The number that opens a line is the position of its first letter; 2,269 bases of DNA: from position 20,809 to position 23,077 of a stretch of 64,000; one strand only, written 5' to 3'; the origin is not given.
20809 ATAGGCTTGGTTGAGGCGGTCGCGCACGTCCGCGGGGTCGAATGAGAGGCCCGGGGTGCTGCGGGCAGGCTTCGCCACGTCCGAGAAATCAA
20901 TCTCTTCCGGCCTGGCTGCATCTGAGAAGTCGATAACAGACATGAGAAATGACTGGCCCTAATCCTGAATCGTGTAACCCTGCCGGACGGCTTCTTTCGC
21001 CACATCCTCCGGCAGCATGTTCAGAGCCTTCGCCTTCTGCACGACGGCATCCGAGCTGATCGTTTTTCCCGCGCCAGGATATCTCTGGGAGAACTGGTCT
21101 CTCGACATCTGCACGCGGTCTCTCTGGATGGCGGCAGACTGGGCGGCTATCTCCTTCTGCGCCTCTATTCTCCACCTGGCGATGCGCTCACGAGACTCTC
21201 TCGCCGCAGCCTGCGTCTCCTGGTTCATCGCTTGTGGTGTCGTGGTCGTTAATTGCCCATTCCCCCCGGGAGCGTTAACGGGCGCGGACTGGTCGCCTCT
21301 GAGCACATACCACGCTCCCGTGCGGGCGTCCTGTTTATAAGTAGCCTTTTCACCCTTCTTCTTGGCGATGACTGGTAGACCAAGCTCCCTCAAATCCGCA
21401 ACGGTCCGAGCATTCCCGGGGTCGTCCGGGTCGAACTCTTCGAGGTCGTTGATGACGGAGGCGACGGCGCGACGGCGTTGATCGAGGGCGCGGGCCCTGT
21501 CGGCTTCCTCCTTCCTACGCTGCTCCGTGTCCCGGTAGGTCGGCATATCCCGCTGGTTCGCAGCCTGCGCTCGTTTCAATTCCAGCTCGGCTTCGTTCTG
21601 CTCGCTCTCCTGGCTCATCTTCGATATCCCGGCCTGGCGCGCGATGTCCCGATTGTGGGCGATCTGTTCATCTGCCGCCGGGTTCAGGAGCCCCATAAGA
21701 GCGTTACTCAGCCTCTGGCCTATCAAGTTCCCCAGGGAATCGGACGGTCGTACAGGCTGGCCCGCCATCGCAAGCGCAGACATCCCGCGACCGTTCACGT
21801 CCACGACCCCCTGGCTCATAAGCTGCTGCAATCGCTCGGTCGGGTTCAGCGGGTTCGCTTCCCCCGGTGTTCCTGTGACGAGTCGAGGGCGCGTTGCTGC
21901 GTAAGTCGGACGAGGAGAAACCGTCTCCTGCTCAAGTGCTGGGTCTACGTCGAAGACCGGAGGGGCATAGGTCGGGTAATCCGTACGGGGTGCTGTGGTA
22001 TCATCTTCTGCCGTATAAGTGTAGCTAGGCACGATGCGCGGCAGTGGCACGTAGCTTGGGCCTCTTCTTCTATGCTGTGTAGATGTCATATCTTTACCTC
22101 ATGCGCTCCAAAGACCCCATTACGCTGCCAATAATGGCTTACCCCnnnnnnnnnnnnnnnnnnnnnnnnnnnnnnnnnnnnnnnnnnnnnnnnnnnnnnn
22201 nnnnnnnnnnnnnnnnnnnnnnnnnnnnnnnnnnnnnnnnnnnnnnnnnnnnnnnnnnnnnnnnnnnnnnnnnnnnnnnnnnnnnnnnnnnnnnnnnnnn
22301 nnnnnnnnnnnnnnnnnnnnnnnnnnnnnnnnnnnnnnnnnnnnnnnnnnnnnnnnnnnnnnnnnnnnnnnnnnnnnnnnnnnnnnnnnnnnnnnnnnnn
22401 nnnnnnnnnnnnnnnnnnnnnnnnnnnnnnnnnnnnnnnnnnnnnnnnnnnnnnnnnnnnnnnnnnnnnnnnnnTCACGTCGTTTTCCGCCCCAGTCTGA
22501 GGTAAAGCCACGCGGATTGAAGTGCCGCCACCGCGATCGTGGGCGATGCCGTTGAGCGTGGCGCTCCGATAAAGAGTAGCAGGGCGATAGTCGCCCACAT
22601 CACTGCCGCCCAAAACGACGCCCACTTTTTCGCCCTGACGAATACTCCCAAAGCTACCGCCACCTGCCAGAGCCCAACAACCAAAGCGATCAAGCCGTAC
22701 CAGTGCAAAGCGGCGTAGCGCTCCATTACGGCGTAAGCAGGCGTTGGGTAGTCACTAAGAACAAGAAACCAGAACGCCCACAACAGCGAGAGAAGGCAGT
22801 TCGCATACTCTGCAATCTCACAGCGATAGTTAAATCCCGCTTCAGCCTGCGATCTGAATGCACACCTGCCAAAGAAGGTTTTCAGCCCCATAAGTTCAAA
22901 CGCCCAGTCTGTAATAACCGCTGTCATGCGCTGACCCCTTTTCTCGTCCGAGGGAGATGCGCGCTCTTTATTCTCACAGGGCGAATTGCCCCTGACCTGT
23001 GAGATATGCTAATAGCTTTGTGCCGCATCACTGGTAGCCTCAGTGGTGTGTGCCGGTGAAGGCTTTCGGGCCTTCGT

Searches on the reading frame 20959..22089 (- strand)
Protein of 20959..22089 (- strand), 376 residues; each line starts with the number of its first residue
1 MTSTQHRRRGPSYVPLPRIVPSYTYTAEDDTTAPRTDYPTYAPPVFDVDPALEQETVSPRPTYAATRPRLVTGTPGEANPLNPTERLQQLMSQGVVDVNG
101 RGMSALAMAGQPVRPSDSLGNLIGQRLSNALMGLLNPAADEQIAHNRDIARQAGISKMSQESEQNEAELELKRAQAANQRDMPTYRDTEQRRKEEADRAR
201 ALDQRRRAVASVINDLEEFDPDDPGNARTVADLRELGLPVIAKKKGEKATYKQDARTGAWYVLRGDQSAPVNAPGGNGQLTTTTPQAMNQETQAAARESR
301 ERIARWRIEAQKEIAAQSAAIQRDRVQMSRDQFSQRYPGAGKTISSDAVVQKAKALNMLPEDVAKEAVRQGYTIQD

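Call 21: search_protein_families(library=phrogs, proteins=[window:20959-22089:-], max_evalue=0.001)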
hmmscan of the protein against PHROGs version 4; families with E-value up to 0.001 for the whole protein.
window:20959-22089:- (376 aa): 0 families

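Call 51: search_protein_families(library=pfam, proteins=[window:20959-22089:-], max_evalue=0.01)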
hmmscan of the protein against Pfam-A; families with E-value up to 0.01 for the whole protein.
window:20959-22089:- (376 aa): 0 families

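Call 108: search_solved_structures(query=A6, max_evalue=1)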
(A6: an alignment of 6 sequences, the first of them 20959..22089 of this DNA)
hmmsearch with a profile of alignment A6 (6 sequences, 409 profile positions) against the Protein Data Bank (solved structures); distinct sequences matched with E-value up to 1: 0.

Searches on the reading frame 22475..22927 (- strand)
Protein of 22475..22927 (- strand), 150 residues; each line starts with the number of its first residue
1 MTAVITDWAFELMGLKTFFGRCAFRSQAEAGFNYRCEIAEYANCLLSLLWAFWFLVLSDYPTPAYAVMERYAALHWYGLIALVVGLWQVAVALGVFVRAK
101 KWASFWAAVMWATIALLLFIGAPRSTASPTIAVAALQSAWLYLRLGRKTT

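Call 21: search_protein_families(library=phrogs, proteins=[window:22475-22927:-], max_evalue=0.001)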
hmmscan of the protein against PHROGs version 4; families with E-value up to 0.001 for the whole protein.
window:22475-22927:- (150 aa): 1 family
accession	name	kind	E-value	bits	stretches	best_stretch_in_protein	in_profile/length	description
phrog_8980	-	unknown function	1.6e-05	25.8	1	43-145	30-134/150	-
